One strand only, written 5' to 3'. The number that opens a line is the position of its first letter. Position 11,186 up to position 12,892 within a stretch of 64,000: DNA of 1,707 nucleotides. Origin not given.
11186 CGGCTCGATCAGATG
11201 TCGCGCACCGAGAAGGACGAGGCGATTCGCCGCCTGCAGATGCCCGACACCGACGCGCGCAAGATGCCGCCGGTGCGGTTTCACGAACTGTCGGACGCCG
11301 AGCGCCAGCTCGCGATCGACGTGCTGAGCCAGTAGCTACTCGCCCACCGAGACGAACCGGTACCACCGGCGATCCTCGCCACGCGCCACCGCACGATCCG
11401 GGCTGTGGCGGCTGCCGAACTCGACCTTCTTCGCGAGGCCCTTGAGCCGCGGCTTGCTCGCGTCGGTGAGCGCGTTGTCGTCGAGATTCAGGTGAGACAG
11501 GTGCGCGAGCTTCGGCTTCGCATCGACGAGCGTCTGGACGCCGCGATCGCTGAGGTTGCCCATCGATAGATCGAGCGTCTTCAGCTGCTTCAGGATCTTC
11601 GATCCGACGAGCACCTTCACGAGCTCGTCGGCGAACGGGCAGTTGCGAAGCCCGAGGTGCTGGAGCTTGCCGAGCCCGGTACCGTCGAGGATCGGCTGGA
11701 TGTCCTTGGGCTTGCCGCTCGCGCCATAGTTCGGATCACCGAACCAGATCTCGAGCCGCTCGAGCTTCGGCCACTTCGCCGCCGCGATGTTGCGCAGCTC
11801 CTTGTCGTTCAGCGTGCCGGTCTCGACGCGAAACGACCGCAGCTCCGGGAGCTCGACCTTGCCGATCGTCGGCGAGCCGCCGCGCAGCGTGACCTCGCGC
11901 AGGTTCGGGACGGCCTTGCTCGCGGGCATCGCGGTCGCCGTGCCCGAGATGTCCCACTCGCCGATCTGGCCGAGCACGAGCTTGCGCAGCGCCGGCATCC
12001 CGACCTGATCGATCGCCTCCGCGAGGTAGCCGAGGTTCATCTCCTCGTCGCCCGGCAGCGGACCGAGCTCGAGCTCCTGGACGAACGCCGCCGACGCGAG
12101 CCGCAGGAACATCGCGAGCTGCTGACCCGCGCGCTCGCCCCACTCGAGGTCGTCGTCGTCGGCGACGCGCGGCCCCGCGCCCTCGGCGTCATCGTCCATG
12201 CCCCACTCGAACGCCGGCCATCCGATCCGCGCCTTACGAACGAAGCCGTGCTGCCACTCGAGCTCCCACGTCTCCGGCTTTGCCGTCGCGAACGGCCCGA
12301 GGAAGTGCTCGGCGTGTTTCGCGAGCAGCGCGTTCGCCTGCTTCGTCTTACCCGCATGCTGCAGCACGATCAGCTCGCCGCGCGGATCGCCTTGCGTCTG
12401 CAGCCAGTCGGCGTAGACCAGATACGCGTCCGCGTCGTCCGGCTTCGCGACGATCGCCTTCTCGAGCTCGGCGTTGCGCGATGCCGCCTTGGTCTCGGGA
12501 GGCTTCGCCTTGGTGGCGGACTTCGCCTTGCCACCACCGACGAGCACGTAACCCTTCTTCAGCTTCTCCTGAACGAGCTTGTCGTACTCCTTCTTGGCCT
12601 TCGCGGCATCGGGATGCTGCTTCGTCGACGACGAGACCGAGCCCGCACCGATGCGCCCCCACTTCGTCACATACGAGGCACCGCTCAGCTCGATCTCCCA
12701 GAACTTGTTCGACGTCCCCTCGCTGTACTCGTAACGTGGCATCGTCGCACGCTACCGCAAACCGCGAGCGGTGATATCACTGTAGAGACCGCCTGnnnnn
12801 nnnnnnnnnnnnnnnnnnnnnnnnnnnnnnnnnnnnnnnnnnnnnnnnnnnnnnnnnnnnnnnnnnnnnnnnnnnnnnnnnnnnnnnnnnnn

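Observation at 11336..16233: Divergent WGR-LRR protein and 1145-aa polytopic membrane protein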

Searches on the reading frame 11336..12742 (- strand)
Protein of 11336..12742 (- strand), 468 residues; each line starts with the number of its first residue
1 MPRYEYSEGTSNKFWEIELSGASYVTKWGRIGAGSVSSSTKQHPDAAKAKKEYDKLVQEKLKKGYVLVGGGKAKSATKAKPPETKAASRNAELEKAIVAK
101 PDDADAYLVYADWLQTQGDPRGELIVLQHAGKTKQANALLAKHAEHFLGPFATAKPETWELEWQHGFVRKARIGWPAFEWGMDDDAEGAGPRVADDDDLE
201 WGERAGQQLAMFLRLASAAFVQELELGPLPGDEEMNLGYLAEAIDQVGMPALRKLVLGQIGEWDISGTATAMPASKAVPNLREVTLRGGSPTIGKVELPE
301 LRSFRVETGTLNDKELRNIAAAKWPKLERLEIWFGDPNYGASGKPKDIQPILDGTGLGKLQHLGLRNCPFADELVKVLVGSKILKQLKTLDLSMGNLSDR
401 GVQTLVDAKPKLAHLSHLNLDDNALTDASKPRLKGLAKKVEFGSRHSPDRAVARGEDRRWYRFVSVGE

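Call 3: search_protein_families(library=pfam, proteins=[window:11336-12742:-], max_evalue=0.1)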
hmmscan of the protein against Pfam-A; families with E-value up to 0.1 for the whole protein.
window:11336-12742:- (468 aa): 6 families
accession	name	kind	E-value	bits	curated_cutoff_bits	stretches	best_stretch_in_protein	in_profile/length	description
PF05406.20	WGR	-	1.5e-14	54.3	22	1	8-66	11-73/79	WGR domain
PF12799.13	LRR_4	-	2.1e-05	25.1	27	0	359-396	2-34/44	Leucine Rich repeats (2 copies)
PF13516.12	LRR_6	-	9.8e-05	22.6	23.4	0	387-405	5-23/24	Leucine Rich repeat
PF24758.1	LRR_At5g56370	-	0.00015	22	27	0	211-287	3-69/227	FBD-associated F-box protein At5g56370, LRR repeats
PF00560.39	LRR_1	-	0.012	15.9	20.6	0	414-433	1-20/23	Leucine Rich Repeat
PF13855.12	LRR_8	-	0.076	13.2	27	0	387-436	3-48/61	Leucine rich repeat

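Call 4: search_protein_families(library=ncbifam, proteins=[window:11336-12742:-], max_evalue=0.1)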
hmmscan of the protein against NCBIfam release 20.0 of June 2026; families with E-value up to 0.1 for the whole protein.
window:11336-12742:- (468 aa): 3 families
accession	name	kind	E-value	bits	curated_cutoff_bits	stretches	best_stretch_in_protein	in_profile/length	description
NF038076.1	fam_STM4015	hypoth_equivalog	4.6e-50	170.3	275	1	203-468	17-290/290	STM4015 family protein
TIGR02996.1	rpt_mate_G_obs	domain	1.4e-14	53.6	29.05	1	90-130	2-43/45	TIGR02996 domain-containing protein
NF047464.1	FibnectbindLIC11051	equivalog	9.4e-13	47.5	1000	1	6-103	7-104/685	LIC_11051 family fibronectin-binding protein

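Call 20: search_protein_families(library=padloc, proteins=[window:11336-12742:-], max_evalue=0.1)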
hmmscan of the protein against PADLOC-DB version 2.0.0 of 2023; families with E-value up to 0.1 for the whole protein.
window:11336-12742:- (468 aa): 1 family
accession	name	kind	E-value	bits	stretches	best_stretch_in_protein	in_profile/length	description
PDLC02973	WGR_XIII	-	5.1e-07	26.5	1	6-100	11-103/973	-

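Call 21: find_homologous_proteins(query=window:11336-12742:-)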
Query window:11336-12742:- (468 aa): 717 proteins with E <= 0.001 among 8000 candidates; the best 120 are listed.
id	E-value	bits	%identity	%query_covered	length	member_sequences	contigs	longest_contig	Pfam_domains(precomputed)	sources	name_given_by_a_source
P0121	0.0e+0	1058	100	100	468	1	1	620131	PF12799.14,PF05406.21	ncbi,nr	ncbi:MAG TPA: WGR domain-containing protein [Kofleriaceae bacterium]|nr:WGR domain-containing protei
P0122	8.5e-187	640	63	100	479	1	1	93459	PF05406.21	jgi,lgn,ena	-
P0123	6.1e-183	627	63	100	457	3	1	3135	PF05406.21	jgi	jgi:uncharacterized protein (TIGR02996 family)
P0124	3.2e-175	602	60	100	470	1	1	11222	PF05406.21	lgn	-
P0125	6.1e-172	591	59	100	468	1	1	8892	PF05406.21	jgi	jgi:uncharacterized protein (TIGR02996 family)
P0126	4.2e-170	585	60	100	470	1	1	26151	PF05406.21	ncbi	ncbi:MAG: WGR domain-containing protein [Kofleriaceae bacterium]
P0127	4.6e-169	581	57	100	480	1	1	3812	PF05406.21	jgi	jgi:uncharacterized protein (TIGR02996 family)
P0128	2.2e-166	572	57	100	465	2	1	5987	PF05406.21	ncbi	-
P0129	4.0e-166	572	59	100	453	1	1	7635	PF05406.21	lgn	-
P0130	5.1e-165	568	59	100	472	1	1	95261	PF13516.13,PF12799.14,PF05406.21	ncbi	-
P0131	2.0e-162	559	57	100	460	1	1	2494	PF05406.21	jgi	-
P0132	2.1e-160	553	56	100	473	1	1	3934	PF05406.21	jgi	jgi:uncharacterized protein (TIGR02996 family)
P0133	1.1e-155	537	53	100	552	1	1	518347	PF05406.21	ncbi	ncbi:MAG: WGR domain-containing protein [Myxococcales bacterium]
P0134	7.1e-146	505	53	100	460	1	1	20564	PF05406.21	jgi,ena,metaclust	metaclust:\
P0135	6.1e-144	498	54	100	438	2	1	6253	PF05406.21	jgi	jgi:uncharacterized protein (TIGR02996 family)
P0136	1.4e-136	474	50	100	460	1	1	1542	PF05406.21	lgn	-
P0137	6.4e-134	465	52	100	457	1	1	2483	PF05406.21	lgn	-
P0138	6.3e-133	462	51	100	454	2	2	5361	PF12799.14,PF05406.21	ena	-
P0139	1.2e-132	461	49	100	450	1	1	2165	PF05406.21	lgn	-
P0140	7.2e-132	459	56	85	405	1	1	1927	-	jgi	jgi:uncharacterized protein (TIGR02996 family)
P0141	4.9e-131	456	50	100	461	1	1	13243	PF05406.21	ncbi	-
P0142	2.4e-126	440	41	100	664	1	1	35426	PF05406.21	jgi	jgi:uncharacterized protein (TIGR02996 family)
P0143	1.9e-125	437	48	100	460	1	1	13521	PF05406.21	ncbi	-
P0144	2.1e-123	431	46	100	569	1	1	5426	PF24758.2,PF05406.21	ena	-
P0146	3.2e-122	427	43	100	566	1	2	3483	PF13516.13,PF05406.21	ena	-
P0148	3.9e-121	423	47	100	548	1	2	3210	PF24758.2,PF05406.21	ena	-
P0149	4.9e-121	423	45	100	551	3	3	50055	PF24758.2,PF12799.14,PF05406.21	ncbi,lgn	-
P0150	1.1e-120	422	46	100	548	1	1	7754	PF24758.2,PF05406.21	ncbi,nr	ncbi:MAG: WGR domain-containing protein [Archangium sp.]|nr:WGR domain-containing protein [Archangiu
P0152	2.0e-119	418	43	100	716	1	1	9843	PF13431.13,PF13516.13,PF13414.13,PF00515.35,PF13432.13,PF13181.13,PF07719.24,PF05406.21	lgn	-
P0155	5.6e-119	416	46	100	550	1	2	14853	PF24758.2,PF05406.21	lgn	-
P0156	1.4e-118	415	50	100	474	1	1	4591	PF05406.21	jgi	jgi:uncharacterized protein (TIGR02996 family)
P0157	4.7e-118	413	55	80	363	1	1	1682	PF12799.14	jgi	jgi:uncharacterized protein (TIGR02996 family)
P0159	5.5e-118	413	46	100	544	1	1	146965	PF24758.2,PF05406.21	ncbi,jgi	-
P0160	8.9e-118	412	46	100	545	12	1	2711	PF05406.21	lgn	-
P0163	2.9e-117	410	56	81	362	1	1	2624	-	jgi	jgi:uncharacterized protein (TIGR02996 family)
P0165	3.5e-116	407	54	81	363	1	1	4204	PF24758.2,PF12799.14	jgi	jgi:uncharacterized protein (TIGR02996 family)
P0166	6.0e-116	406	54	81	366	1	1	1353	-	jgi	jgi:uncharacterized protein (TIGR02996 family)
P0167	7.7e-116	406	42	100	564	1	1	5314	PF13516.13,PF05406.21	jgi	jgi:uncharacterized protein (TIGR02996 family)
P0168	1.3e-115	405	45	100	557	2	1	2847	PF05406.21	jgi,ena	-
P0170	1.8e-114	401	46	100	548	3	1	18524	PF05406.21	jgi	jgi:uncharacterized protein (TIGR02996 family)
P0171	4.7e-114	400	43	100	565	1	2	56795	PF13516.13,PF05406.21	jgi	jgi:uncharacterized protein (TIGR02996 family)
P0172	4.9e-114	400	44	100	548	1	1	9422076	PF24758.2,PF05406.21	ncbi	ncbi:MAG: WGR domain-containing protein [Archangium sp.]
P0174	1.1e-113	399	45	100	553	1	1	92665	PF24758.2,PF05406.21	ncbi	-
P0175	1.3e-112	395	41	100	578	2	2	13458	PF13516.13,PF12799.14,PF05406.21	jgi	-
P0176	2.0e-112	395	45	100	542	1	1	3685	PF24758.2,PF05406.21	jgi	jgi:uncharacterized protein (TIGR02996 family)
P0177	2.9e-112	394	52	80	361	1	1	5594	PF24758.2,PF12799.14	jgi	jgi:uncharacterized protein (TIGR02996 family)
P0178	2.4e-111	391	43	100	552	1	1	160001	PF05406.21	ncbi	ncbi:MAG: WGR domain-containing protein [Myxococcaceae bacterium]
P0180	1.5e-110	388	44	100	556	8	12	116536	PF05406.21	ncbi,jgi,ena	jgi:uncharacterized protein (TIGR02996 family)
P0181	1.7e-110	388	42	100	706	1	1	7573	PF00515.35,PF13432.13,PF07719.24,PF05406.21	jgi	jgi:uncharacterized protein (TIGR02996 family)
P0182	2.0e-110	388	51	81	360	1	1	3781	PF13516.13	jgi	jgi:uncharacterized protein (TIGR02996 family)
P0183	9.8e-110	386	45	100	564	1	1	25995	PF24758.2,PF05406.21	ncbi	-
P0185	1.3e-109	385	41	93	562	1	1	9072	PF05406.21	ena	-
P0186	1.8e-109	385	52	82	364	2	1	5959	-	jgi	jgi:uncharacterized protein (TIGR02996 family)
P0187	1.8e-109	385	40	100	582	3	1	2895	PF13516.13,PF12799.14,PF05406.21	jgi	jgi:uncharacterized protein (TIGR02996 family)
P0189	2.2e-109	384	45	100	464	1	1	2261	PF05406.21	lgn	-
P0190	2.7e-109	384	45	100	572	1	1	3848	PF05406.21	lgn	-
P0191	6.3e-109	383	44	100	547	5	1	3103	PF23598.2,PF24758.2,PF12799.14,PF05406.21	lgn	-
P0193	3.2e-108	381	52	81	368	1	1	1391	-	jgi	jgi:uncharacterized protein (TIGR02996 family)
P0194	6.7e-108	380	40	96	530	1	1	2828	PF05406.21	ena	-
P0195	1.5e-107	378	47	91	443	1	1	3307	PF05406.21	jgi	jgi:uncharacterized protein (TIGR02996 family)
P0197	2.2e-107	378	41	93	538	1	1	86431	PF12799.14,PF05406.21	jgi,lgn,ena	-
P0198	1.1e-106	376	52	81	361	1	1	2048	-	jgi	jgi:uncharacterized protein (TIGR02996 family)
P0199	4.0e-106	374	51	82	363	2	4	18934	-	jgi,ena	jgi:uncharacterized protein (TIGR02996 family)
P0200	7.9e-106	373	43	100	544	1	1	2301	PF23598.2,PF24758.2,PF12799.14,PF05406.21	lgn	-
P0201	1.4e-105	372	51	81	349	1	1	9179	PF12799.14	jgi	jgi:uncharacterized protein (TIGR02996 family)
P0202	2.4e-105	371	43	100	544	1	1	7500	PF24758.2,PF05406.21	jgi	jgi:uncharacterized protein (TIGR02996 family)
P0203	4.2e-105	370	50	81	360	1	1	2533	-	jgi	jgi:uncharacterized protein (TIGR02996 family)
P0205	9.7e-105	369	52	81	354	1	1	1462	PF12799.14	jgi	jgi:uncharacterized protein (TIGR02996 family)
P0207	2.9e-104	368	39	99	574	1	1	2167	PF05406.21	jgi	jgi:uncharacterized protein (TIGR02996 family)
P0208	3.0e-104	368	42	100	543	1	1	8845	PF24758.2,PF05406.21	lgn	-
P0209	4.4e-104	367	39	100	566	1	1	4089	PF05406.21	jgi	jgi:uncharacterized protein (TIGR02996 family)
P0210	8.3e-104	366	50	81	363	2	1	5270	-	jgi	jgi:uncharacterized protein (TIGR02996 family)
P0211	8.6e-104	366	39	100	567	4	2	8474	PF05406.21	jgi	-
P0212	8.9e-104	366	40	96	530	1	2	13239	PF05406.21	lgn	-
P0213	1.2e-103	366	40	94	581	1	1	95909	PF13516.13,PF12799.14,PF05406.21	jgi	jgi:uncharacterized protein (TIGR02996 family)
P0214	4.7e-103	364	41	95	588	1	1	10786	PF05406.21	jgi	jgi:uncharacterized protein (TIGR02996 family)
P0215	1.6e-102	362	45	100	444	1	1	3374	PF24758.2,PF05406.21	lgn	-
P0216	1.7e-102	362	41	99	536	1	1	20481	PF05406.21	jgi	jgi:uncharacterized protein (TIGR02996 family)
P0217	1.9e-102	362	40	95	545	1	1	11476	PF05406.21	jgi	jgi:uncharacterized protein (TIGR02996 family)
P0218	5.4e-102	360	40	99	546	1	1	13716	PF13516.13,PF12799.14,PF05406.21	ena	-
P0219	5.8e-102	360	41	100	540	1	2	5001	PF24758.2,PF12799.14,PF05406.21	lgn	-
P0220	1.2e-101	359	44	100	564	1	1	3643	PF24758.2,PF05406.21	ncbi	-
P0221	1.4e-101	359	39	99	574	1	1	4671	PF05406.21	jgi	jgi:uncharacterized protein (TIGR02996 family)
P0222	2.0e-101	358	42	93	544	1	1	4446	PF13516.13,PF12799.14,PF05406.21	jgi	jgi:uncharacterized protein (TIGR02996 family)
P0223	2.6e-101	358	37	99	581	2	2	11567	PF05406.21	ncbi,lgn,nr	ncbi:MAG: WGR domain-containing protein [Deltaproteobacteria bacterium]|nr:WGR domain-containing pro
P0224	3.2e-101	358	41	100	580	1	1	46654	PF05406.21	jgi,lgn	jgi:uncharacterized protein (TIGR02996 family)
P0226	4.4e-100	354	39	94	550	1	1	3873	PF05406.21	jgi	jgi:uncharacterized protein (TIGR02996 family)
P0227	9.2e-100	353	40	99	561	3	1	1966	PF05406.21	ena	-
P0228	1.9e-99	352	39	94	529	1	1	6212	PF05406.21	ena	-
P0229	3.3e-99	351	45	100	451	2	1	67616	PF13516.13,PF12799.14,PF05406.21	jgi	-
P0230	3.5e-99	351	39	97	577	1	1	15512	PF13516.13,PF05406.21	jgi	jgi:uncharacterized protein (TIGR02996 family)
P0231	4.0e-99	351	39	93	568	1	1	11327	PF13516.13,PF05406.21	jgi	jgi:uncharacterized protein (TIGR02996 family)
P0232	1.2e-98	349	40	95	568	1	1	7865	PF13516.13,PF05406.21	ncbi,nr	ncbi:MAG: hypothetical protein JWO36_6952 [Myxococcales bacterium]|nr:hypothetical protein [Myxococc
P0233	1.6e-98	349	42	100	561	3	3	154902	PF12799.14,PF05406.21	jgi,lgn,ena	-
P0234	3.8e-98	347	39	95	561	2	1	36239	PF24758.2,PF05406.21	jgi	-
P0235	3.9e-98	347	39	95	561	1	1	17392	PF05406.21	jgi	jgi:uncharacterized protein (TIGR02996 family)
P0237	1.8e-97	345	39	100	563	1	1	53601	PF05406.21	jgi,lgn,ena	-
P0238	1.9e-97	345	38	94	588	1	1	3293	PF05406.21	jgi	jgi:uncharacterized protein (TIGR02996 family)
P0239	2.7e-97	345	38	93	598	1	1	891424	PF13516.13,PF05406.21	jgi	jgi:uncharacterized protein (TIGR02996 family)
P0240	3.0e-97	344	42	100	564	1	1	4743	PF24758.2,PF05406.21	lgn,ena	-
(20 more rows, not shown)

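Call 63: search_solved_structures(query=window:11336-12742:-, max_evalue=0.1)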
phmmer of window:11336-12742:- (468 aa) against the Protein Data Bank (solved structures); distinct sequences matched with E-value up to 0.1: 11.
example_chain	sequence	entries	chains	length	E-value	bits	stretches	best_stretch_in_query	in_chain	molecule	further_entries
2ra8_A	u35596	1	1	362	7e-28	100.8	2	272-444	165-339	Uncharacterized protein Q64V53_BACFR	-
4per_A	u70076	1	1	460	0.00015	23.9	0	315-408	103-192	Ribonuclease Inhibitor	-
4im6_A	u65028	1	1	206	0.00047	22.2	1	359-438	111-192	NACHT, LRR and PYD domains-containing protein 1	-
5y3s_A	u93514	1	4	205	0.00056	22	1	359-438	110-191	NACHT, LRR and PYD domains-containing protein 1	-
8zgd_A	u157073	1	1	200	0.001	21.1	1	359-438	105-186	NACHT, LRR and PYD domains-containing protein 1, N-terminus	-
4r5d_A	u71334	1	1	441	0.0065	18.5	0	298-410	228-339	Leucine rich repeat protein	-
9e5c_0t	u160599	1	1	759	0.032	16.2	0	385-443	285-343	MOP84A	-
7wge_A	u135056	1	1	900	0.035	16.1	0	359-438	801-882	NACHT, LRR and PYD domains-containing protein 1, N-terminus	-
6x6a_B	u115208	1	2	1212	0.06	15.3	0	359-438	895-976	NACHT, LRR and PYD domains-containing protein 1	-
1dfj_I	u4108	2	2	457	0.076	15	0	343-433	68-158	RIBONUCLEASE INHIBITOR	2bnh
6x6c_E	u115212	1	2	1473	0.09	14.7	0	359-438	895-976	NACHT, LRR and PYD domains-containing protein 1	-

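Call 94: find_encoding_contigs(protein=P0133, flank=6000, max_places=1)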
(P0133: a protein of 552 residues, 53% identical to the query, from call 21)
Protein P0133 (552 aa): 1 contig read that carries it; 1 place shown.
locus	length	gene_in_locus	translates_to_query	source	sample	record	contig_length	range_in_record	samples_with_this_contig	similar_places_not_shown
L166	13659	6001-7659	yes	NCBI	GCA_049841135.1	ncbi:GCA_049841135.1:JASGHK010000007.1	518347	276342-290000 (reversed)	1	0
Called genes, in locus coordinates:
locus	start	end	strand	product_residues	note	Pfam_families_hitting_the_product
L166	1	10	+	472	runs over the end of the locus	-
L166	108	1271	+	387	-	PF13715:CarbopepD_reg_2 (faint), PF14686:fn3_3 (faint), PF22904:NOMO1-like_2nd (weak), PF13620:CarboxypepD_reg, PF22904:NOMO1-like_2nd (weak), PF13620:CarboxypepD_reg, PF17210:SdrD_B (weak), PF22904:NOMO1-like_2nd (weak), +6 more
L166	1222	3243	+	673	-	PF09430:EMC7_beta-sandw (faint), PF13620:CarboxypepD_reg (weak), PF13620:CarboxypepD_reg (weak), PF22904:NOMO1-like_2nd (weak), PF13620:CarboxypepD_reg, PF13715:CarbopepD_reg_2 (weak), PF13620:CarboxypepD_reg (weak), PF17210:SdrD_B (weak), +6 more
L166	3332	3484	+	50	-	-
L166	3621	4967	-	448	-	PF02369:Big_1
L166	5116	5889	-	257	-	PF13489:Methyltransf_23, PF13649:Methyltransf_25, PF13847:Methyltransf_31, PF08241:Methyltransf_11, PF08242:Methyltransf_12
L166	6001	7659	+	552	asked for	PF05406:WGR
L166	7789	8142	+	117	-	PF06916:FAM210A-B_dom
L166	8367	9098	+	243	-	PF08241:Methyltransf_11, PF08242:Methyltransf_12, PF13649:Methyltransf_25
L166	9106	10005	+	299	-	PF02311:AraC_binding (weak), PF12833:HTH_18, PF00165:HTH_AraC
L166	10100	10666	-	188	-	PF02659:Mntp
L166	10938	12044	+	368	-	PF00690:Cation_ATPase_N, PF00122:E1-E2_ATPase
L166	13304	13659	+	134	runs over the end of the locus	PF00689:Cation_ATPase_C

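Call 95: find_encoding_contigs(protein=P0134, flank=6000, max_places=1)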
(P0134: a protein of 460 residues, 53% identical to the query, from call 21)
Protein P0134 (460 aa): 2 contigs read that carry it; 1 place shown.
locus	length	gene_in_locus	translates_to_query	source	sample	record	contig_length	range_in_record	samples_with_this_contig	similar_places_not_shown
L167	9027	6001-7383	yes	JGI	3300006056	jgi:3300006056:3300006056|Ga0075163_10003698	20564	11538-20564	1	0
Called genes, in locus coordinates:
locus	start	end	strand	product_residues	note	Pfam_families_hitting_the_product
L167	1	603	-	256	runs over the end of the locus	PF00528:BPD_transp_1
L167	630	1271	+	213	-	PF03446:NAD_binding_2 (weak), PF03807:F420_oxidored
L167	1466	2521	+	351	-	PF24996:NANM (faint), PF13415:Beta-prop_FBX42 (weak), PF13964:Beta-prop_Calicin (faint), PF24681:Kelch_KLHDC2_KLHL20_DRC7, PF01344:Kelch_1 (faint), PF07646:Kelch_2 (faint), PF24681:Kelch_KLHDC2_KLHL20_DRC7, PF13415:Beta-prop_FBX42 (weak), +2 more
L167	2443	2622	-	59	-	-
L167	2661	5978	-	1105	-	-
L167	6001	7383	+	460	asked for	PF05406:WGR (weak)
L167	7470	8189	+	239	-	-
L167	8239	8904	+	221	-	PF00300:His_Phos_1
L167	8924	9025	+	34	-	?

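Call 96: find_encoding_contigs(protein=P0141, flank=6000, max_places=1)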
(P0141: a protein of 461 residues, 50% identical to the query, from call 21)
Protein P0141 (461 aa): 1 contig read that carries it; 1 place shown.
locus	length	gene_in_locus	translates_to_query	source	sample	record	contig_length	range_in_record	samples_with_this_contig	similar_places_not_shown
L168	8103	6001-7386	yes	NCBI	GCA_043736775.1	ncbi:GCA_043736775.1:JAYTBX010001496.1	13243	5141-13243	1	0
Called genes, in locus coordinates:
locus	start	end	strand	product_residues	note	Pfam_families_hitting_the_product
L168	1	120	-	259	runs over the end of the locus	PF00528:BPD_transp_1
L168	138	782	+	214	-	PF03446:NAD_binding_2 (weak), PF03807:F420_oxidored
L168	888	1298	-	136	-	-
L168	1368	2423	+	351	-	PF24996:NANM (faint), PF13415:Beta-prop_FBX42 (weak), PF13964:Beta-prop_Calicin (faint), PF24981:Beta-prop_ATRN-LZTR1 (faint), PF25210:Kelch_FKB95 (faint), PF13415:Beta-prop_FBX42 (weak), PF24681:Kelch_KLHDC2_KLHL20_DRC7, PF13415:Beta-prop_FBX42, +2 more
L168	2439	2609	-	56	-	-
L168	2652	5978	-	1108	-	-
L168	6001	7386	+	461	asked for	PF05406:WGR (weak)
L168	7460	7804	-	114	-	-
